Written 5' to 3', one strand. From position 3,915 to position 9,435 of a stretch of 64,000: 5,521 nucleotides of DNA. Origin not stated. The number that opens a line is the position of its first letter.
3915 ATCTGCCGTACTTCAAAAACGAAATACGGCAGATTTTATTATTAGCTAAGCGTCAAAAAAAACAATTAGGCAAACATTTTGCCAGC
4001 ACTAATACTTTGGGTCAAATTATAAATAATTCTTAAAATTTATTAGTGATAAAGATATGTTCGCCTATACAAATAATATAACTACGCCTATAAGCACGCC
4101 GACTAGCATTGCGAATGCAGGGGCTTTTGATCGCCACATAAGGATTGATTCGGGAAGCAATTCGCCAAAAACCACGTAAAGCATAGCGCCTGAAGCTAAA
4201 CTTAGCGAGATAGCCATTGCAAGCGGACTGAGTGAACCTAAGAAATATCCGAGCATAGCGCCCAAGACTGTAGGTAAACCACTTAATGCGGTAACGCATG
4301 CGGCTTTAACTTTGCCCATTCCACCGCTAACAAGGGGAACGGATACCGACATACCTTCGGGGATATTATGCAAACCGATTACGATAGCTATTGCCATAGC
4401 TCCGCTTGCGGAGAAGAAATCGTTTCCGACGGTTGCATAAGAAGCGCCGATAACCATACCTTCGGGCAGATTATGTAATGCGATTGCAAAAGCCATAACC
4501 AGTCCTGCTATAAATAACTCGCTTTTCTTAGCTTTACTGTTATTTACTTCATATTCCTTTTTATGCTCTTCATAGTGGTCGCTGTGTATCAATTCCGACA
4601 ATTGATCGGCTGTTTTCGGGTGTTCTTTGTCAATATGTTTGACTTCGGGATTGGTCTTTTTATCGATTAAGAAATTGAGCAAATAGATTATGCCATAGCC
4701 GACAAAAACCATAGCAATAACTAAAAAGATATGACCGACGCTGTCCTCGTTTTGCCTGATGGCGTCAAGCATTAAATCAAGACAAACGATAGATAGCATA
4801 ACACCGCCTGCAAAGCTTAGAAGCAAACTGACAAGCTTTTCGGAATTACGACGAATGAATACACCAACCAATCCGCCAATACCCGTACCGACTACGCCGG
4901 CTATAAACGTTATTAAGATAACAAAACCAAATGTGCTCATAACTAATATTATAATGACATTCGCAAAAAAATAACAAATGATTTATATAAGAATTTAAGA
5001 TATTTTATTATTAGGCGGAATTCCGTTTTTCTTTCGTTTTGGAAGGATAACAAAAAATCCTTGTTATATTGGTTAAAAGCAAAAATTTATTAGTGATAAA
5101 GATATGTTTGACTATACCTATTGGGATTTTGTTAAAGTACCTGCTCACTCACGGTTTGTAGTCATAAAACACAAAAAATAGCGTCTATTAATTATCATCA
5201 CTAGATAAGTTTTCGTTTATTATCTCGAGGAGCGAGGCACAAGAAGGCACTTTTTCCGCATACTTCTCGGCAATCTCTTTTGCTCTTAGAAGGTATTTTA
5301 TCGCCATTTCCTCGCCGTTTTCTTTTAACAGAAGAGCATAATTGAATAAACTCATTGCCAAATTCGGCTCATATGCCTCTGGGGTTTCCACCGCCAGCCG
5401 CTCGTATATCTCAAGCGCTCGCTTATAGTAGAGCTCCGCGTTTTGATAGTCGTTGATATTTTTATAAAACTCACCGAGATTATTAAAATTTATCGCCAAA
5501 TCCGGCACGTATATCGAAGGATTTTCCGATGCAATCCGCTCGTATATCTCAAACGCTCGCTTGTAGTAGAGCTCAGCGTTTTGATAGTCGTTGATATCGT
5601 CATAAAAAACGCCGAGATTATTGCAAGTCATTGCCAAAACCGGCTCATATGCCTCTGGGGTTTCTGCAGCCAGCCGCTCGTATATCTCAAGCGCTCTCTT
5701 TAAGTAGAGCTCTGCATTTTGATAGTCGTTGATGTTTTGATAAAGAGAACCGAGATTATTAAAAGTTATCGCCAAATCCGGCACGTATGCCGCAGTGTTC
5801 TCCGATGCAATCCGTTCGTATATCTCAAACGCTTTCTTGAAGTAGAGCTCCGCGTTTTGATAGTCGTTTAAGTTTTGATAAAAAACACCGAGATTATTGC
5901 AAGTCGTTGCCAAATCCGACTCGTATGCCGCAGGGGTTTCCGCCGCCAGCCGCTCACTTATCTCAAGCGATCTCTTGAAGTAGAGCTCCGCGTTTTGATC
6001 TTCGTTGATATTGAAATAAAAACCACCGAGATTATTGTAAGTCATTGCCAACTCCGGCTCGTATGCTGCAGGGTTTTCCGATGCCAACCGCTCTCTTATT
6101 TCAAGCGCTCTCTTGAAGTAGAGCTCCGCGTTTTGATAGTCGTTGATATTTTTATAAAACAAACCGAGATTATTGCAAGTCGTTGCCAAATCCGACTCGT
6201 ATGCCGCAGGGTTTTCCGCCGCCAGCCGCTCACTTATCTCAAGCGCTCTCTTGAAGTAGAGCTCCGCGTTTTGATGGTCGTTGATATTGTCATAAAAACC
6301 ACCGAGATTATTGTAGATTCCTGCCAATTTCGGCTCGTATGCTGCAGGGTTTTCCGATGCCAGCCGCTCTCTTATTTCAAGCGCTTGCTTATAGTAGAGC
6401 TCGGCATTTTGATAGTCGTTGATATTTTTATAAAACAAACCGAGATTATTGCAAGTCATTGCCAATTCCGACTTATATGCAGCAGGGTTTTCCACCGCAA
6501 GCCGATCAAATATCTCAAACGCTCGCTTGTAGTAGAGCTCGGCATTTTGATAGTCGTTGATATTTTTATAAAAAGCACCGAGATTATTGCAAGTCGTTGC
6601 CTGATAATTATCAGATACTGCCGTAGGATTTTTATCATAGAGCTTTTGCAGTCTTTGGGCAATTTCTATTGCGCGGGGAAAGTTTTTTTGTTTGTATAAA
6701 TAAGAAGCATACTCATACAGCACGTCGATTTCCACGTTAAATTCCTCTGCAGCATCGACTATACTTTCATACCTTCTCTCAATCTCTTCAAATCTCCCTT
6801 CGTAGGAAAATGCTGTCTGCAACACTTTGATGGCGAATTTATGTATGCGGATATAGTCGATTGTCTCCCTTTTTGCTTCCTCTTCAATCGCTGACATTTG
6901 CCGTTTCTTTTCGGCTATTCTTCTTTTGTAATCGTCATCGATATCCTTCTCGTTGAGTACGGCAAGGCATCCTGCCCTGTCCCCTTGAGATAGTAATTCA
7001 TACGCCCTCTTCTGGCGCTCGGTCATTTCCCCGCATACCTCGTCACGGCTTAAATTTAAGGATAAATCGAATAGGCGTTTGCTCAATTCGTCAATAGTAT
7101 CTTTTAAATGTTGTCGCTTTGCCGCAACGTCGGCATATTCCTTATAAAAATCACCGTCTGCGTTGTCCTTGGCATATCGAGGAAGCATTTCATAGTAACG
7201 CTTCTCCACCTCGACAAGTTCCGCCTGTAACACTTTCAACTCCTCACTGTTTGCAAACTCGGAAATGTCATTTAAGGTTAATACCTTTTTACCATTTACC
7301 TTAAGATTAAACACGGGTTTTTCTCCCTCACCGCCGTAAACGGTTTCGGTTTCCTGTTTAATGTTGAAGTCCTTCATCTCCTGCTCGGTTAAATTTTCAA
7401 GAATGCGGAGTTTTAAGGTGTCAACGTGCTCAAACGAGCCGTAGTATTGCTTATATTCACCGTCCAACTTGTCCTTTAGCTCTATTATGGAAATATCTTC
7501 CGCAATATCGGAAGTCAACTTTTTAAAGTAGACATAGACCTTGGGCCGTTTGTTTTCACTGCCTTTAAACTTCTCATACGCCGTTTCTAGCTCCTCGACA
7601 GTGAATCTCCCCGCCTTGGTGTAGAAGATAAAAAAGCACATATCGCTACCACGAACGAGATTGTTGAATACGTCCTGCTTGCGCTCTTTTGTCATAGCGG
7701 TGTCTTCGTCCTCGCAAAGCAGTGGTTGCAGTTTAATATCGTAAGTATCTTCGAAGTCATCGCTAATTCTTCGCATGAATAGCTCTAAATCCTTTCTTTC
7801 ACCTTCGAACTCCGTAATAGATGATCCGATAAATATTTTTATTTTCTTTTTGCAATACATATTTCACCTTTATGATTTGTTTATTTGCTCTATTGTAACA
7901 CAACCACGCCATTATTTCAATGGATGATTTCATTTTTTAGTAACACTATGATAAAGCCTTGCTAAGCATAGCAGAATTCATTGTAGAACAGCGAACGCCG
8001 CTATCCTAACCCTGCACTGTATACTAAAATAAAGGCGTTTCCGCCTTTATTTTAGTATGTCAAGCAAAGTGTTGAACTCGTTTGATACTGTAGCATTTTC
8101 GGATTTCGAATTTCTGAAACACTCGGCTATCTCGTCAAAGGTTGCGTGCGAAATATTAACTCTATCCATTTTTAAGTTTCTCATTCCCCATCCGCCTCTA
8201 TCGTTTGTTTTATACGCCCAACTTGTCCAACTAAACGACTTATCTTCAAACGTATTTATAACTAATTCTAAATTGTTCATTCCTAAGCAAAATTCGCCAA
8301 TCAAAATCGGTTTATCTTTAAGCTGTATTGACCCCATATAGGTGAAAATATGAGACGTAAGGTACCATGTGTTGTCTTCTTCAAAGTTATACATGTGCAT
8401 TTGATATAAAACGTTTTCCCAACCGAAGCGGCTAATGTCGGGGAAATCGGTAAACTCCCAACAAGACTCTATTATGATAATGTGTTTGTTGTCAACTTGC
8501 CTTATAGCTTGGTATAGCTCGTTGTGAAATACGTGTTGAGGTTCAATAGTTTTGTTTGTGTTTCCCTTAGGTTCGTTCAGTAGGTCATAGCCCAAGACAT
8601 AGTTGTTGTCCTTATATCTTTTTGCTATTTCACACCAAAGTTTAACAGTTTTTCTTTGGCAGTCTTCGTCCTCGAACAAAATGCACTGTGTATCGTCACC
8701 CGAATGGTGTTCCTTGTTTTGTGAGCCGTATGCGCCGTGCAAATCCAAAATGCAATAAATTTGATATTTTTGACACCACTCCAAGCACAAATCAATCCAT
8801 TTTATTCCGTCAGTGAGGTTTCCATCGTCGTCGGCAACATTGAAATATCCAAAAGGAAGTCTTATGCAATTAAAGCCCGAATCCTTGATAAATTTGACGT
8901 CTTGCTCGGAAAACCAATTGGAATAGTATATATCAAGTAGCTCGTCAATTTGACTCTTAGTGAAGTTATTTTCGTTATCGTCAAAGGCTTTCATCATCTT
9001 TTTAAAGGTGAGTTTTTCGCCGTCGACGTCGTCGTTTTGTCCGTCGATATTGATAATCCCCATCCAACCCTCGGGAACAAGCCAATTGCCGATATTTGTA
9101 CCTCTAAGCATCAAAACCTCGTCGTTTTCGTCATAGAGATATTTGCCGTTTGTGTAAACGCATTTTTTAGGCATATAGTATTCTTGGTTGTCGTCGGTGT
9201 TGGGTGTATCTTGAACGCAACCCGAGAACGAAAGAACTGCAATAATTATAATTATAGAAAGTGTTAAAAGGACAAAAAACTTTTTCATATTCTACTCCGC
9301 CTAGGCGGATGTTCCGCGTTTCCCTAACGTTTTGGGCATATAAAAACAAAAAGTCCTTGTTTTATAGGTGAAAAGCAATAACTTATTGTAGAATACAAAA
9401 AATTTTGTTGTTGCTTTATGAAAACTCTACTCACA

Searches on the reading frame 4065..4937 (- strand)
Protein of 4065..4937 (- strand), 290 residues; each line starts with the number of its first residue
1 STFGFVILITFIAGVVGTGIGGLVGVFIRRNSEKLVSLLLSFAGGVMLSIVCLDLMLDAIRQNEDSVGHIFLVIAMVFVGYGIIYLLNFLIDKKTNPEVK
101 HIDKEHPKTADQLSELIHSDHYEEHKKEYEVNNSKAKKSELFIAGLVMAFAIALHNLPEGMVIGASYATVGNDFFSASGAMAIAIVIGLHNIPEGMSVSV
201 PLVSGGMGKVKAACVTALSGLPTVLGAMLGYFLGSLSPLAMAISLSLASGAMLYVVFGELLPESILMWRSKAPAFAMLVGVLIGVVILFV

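Call 68: search_protein_families(library=pfam, proteins=[window:4065-4937:-], max_evalue=0.0001)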
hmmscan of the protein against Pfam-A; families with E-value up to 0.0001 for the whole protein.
window:4065-4937:- (290 aa): 1 family
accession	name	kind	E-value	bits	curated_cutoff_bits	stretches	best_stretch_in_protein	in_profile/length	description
PF02535.28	Zip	-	1.4e-31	110.4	35.1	1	8-289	5-320/323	ZIP Zinc transporter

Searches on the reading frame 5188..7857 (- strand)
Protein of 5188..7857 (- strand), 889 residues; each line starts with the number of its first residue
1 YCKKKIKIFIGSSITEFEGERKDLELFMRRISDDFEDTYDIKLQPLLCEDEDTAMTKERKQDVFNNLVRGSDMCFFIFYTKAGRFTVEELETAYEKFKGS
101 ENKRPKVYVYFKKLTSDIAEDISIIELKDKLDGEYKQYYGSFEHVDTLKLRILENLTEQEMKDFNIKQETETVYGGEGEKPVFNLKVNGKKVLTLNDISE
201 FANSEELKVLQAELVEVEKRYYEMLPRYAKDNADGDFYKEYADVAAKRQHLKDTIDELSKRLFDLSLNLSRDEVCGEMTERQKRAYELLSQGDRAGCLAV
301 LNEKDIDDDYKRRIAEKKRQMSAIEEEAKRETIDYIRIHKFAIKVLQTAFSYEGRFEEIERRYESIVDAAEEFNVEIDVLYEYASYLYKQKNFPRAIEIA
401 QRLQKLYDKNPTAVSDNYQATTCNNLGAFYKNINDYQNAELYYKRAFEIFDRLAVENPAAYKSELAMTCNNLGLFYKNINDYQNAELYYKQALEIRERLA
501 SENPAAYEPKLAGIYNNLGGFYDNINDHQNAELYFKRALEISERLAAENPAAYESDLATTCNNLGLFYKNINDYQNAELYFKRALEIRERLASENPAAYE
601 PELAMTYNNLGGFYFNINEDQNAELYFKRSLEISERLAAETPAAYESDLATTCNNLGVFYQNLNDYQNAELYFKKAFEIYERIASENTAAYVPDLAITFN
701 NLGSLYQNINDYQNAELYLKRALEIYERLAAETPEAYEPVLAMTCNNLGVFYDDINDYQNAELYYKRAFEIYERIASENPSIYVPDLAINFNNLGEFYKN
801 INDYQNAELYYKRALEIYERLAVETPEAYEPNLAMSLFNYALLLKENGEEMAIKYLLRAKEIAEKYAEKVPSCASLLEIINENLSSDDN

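Call 68: search_protein_families(library=pfam, proteins=[window:5188-7857:-], max_evalue=0.0001)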
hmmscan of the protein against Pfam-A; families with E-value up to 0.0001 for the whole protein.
window:5188-7857:- (889 aa): 12 families
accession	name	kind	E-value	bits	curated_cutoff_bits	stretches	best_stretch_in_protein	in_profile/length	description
PF13374.12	TPR_10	-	7.5e-63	207.4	27.5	6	649-684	1-36/42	Tetratricopeptide repeat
PF13181.12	TPR_8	-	1.2e-46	153.3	25.7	3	559-589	2-32/34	Tetratricopeptide repeat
PF13424.12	TPR_12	-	6.2e-45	151.7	30.1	7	649-727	2-76/77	Tetratricopeptide repeat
PF00515.34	TPR_1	-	7.8e-43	143.1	27.8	4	559-589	2-32/34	Tetratricopeptide repeat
PF13176.12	TPR_7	-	1.7e-39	131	27.9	1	468-498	1-31/36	Tetratricopeptide repeat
PF24885.1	TPR_NPHP3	-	9.1e-34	117.3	100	4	692-823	95-218/239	Nephrocystin-3 TPR domain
PF07719.23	TPR_2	-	1.2e-32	109.7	27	0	651-681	2-32/34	Tetratricopeptide repeat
PF08631.16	SPO22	-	2.4e-08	34.2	27.5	0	802-866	6-68/274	Meiosis protein SPO22/ZIP4 like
PF09986.15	DUF2225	-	1.1e-07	32.3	21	0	645-684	113-152/214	Uncharacterized protein conserved in bacteria (DUF2225)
PF10602.15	RPN7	-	1.7e-06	28.3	29.6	0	460-494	30-64/174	26S proteasome subunit RPN7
PF17874.7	TPR_MalT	-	7.1e-06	26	45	0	654-775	44-155/336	MalT-like TPR region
PF13428.12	TPR_14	-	2.3e-05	25.1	23.5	0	378-413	2-37/44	Tetratricopeptide repeat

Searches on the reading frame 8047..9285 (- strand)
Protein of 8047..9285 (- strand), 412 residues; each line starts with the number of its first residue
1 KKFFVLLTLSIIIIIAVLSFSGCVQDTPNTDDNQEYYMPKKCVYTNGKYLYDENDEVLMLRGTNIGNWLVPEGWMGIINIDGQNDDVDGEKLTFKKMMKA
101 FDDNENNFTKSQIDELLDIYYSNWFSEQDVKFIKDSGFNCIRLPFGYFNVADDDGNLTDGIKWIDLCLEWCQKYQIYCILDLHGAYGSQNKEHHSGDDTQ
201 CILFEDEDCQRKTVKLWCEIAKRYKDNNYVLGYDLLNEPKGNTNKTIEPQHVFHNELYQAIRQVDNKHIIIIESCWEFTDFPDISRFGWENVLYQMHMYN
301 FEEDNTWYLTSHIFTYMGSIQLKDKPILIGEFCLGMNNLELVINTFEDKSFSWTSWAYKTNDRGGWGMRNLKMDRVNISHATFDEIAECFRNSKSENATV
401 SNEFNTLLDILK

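Call 68: search_protein_families(library=pfam, proteins=[window:8047-9285:-], max_evalue=0.0001)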
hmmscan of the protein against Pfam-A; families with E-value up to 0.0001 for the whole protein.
window:8047-9285:- (412 aa): 1 family
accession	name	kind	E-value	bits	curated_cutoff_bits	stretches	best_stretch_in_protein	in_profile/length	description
PF00150.24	Cellulase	-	2.9e-28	99.6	23.5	1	125-361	22-271/272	Cellulase (glycosyl hydrolase family 5)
